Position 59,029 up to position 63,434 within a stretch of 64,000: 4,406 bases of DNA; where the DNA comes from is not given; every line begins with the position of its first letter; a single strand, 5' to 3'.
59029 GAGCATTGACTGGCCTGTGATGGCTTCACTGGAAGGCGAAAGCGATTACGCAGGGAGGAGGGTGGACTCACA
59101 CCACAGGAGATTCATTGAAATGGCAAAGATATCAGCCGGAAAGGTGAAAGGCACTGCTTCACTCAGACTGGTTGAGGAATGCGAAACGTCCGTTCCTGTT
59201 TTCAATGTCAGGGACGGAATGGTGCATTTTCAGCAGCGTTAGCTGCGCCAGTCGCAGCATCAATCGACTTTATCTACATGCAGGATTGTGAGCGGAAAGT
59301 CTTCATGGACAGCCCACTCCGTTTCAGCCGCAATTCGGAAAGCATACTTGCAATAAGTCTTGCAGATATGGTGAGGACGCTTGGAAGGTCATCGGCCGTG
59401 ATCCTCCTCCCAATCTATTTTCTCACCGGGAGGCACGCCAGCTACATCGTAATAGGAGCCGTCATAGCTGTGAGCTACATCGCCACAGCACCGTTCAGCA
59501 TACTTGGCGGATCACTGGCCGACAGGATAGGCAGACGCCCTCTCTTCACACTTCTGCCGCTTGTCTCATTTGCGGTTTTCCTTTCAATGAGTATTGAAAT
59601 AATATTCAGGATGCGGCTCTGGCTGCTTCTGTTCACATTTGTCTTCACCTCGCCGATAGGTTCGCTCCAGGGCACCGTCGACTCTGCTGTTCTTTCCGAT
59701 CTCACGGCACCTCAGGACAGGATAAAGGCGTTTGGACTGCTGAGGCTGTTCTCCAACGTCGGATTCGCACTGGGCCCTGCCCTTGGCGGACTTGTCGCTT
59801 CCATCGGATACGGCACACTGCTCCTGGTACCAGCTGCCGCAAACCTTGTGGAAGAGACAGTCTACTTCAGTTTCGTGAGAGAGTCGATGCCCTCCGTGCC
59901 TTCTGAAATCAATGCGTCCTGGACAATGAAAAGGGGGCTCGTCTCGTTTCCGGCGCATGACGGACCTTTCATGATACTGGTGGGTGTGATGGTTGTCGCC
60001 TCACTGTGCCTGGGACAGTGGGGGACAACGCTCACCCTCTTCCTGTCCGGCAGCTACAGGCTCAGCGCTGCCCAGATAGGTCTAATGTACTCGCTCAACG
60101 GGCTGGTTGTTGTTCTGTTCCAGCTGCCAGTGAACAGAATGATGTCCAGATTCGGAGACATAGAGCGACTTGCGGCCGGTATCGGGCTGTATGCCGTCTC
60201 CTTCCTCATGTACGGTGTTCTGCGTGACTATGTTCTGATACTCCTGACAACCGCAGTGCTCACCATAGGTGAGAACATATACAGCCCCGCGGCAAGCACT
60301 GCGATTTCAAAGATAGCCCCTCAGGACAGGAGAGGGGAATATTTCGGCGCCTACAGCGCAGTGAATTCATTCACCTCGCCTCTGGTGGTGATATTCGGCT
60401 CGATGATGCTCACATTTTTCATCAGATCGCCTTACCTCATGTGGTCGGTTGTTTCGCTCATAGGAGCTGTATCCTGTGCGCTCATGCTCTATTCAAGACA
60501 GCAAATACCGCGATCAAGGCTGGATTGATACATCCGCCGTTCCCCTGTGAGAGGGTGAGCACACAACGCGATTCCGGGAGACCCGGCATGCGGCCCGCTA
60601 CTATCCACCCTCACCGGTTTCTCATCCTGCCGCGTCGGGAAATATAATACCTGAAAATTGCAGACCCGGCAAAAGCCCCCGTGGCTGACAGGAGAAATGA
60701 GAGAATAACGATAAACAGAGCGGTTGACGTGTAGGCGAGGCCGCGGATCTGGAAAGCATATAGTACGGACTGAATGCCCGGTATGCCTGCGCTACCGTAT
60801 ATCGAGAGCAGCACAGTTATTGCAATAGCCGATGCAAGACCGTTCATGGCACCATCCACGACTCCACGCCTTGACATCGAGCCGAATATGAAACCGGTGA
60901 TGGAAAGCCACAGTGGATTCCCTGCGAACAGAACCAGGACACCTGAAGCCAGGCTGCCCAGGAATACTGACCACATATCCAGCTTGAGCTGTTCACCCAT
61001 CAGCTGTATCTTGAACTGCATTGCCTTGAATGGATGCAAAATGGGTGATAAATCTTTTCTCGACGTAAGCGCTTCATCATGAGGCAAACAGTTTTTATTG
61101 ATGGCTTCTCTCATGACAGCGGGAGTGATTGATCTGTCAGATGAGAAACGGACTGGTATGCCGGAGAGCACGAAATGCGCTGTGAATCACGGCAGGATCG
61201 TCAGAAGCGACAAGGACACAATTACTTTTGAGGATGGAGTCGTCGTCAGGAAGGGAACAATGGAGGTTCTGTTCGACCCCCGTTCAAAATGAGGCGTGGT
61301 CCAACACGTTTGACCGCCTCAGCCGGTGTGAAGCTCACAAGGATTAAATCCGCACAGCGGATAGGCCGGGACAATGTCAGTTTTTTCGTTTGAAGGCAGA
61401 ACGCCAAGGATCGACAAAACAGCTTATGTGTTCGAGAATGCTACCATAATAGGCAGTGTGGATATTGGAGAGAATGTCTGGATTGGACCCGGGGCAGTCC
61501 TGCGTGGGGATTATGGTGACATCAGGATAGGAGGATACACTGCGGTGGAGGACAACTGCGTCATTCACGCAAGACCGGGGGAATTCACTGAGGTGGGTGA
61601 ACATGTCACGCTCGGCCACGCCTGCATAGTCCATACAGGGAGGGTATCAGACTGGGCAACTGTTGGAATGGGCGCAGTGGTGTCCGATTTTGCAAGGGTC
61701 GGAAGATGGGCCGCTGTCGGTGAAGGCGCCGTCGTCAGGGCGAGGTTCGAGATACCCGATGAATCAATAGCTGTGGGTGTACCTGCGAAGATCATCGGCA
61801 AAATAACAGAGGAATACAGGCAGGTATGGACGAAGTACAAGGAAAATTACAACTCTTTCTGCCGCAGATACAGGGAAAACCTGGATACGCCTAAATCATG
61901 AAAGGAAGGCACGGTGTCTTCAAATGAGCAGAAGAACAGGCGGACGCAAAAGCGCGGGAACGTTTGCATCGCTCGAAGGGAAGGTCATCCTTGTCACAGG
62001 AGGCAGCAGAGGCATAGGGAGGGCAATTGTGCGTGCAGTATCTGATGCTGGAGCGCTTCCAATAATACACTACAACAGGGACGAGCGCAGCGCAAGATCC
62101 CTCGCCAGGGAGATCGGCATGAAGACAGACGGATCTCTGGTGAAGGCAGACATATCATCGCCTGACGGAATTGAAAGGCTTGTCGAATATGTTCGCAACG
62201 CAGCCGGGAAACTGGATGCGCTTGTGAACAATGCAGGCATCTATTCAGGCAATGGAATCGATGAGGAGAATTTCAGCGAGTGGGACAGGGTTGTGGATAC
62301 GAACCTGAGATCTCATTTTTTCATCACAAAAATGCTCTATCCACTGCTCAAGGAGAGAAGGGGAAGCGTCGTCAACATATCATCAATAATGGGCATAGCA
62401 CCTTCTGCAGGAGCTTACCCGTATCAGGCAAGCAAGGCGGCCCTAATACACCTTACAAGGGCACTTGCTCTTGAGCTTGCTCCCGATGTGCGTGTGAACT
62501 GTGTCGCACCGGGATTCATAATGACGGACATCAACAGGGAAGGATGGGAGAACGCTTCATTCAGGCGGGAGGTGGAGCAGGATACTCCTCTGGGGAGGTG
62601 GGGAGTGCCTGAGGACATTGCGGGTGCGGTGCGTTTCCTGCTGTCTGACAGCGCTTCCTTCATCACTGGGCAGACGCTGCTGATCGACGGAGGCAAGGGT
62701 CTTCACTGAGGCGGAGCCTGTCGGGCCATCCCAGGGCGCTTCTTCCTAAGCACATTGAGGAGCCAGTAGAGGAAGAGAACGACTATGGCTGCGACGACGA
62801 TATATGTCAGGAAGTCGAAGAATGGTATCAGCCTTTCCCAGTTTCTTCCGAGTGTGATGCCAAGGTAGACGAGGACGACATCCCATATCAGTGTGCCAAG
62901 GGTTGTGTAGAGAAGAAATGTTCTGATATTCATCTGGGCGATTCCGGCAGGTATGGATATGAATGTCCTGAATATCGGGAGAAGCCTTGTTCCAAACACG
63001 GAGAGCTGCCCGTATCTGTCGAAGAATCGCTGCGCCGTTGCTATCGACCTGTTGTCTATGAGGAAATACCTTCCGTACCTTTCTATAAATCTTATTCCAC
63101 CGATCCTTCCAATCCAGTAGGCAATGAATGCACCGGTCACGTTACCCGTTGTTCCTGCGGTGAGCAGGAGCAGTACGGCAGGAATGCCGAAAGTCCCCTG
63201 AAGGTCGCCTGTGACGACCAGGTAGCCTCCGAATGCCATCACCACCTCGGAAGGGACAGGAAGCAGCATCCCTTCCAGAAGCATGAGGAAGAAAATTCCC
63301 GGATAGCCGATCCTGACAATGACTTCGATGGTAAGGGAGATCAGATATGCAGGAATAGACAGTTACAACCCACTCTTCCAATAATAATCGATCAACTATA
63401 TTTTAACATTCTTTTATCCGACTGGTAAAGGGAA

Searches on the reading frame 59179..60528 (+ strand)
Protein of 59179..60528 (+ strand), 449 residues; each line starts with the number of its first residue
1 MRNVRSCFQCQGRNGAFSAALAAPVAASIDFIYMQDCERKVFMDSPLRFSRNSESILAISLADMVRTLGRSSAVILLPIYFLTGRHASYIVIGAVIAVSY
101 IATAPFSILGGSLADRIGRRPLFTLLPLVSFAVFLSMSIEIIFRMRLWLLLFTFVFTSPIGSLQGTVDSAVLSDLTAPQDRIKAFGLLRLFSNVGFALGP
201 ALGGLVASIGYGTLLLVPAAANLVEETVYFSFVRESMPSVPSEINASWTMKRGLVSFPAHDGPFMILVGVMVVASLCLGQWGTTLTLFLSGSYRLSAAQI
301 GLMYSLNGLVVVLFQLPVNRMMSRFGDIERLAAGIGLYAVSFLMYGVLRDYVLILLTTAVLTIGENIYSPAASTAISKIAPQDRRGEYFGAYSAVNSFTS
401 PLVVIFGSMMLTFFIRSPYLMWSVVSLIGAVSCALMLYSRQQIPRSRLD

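Call 23: search_protein_families(library=pfam, proteins=[window:59179-60528:+], max_evalue=0.00001)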
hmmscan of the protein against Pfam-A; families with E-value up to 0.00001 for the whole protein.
window:59179-60528:+ (449 aa): 2 families
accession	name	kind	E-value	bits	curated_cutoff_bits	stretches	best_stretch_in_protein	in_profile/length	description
PF07690.21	MFS_1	-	2.1e-45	155.6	33.4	2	61-346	3-286/347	Major Facilitator Superfamily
PF12832.13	MFS_1_like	-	4e-13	49.6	25.2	1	82-396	26-346/373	MFS_1 like family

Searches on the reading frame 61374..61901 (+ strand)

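Call 23: search_protein_families(library=pfam, proteins=[window:61374-61901:+], max_evalue=0.00001)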
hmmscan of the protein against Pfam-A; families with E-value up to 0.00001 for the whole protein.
window:61374-61901:+ (175 aa): 2 families
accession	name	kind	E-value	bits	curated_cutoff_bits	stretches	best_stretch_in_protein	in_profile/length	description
PF00132.30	Hexapep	-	1.2e-10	41.1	27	0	13-45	4-36/36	Bacterial transferase hexapeptide (six repeats)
PF25084.1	LbH_EIF2B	-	2.1e-06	28.1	54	0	50-129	22-101/105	EIF2B subunit epsilon LbH domain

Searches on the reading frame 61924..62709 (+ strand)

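Call 23: search_protein_families(library=pfam, proteins=[window:61924-62709:+], max_evalue=0.00001)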
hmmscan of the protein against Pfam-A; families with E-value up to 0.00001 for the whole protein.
window:61924-62709:+ (261 aa): 3 families
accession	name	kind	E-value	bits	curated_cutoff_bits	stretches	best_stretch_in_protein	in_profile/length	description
PF13561.12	adh_short_C2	-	1.8e-60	204.9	27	1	29-257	6-234/236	Enoyl-(Acyl carrier protein) reductase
PF00106.31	adh_short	-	4.2e-52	176.9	26.6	1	20-208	1-191/195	short chain dehydrogenase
PF08659.16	KR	-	1.1e-13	51.9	22.6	1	22-174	3-156/180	KR domain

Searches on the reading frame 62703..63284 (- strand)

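Call 23: search_protein_families(library=pfam, proteins=[window:62703-63284:-], max_evalue=0.00001)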
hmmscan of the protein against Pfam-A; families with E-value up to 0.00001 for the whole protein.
window:62703-63284:- (193 aa): 1 family
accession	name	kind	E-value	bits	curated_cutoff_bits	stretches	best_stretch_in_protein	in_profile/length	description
PF09335.16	VTT_dom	-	3.6e-20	73.1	33.9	1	10-142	1-121/123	VTT domain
